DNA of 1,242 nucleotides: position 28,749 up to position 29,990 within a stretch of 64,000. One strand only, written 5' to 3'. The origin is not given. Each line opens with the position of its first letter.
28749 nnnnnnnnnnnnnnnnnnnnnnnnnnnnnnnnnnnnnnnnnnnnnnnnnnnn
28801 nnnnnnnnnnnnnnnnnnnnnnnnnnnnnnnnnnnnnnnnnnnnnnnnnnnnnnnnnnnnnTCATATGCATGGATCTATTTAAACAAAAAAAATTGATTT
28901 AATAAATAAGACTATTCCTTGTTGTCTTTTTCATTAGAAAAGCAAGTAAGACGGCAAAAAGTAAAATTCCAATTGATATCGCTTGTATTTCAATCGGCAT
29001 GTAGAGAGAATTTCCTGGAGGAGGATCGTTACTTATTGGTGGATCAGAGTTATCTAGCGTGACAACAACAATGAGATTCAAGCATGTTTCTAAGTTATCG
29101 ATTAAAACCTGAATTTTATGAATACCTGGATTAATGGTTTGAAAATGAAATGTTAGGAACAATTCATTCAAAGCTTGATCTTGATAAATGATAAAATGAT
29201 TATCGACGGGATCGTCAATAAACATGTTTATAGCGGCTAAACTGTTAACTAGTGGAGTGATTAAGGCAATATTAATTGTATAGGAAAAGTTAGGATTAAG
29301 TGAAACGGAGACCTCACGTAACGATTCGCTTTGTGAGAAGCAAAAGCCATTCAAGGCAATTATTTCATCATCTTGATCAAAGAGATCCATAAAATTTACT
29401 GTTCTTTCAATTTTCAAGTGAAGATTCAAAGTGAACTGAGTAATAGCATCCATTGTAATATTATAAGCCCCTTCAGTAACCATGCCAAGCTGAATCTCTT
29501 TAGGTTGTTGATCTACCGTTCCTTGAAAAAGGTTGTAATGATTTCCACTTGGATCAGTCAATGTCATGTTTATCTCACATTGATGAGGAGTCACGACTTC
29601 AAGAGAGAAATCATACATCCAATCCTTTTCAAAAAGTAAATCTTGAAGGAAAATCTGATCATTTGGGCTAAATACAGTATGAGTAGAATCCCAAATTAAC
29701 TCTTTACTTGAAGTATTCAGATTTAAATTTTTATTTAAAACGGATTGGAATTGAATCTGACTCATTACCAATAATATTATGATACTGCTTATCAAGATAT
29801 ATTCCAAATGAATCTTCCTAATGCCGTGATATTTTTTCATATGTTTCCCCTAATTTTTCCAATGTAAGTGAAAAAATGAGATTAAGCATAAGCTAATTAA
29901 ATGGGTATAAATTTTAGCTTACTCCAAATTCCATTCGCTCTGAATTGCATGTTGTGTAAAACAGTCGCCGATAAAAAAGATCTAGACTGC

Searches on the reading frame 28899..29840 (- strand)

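Call 84: search_protein_families(library=pfam, proteins=[window:28899-29840:-], max_evalue=0.001)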
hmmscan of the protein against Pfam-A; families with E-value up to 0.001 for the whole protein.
window:28899-29840:- (313 aa): 1 family
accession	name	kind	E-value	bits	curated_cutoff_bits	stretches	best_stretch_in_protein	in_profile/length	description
PF23623.1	GBD_IRG7_N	-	0.00084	19.9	27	0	75-135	23-83/95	IRG7 N-terminal galactose binding domain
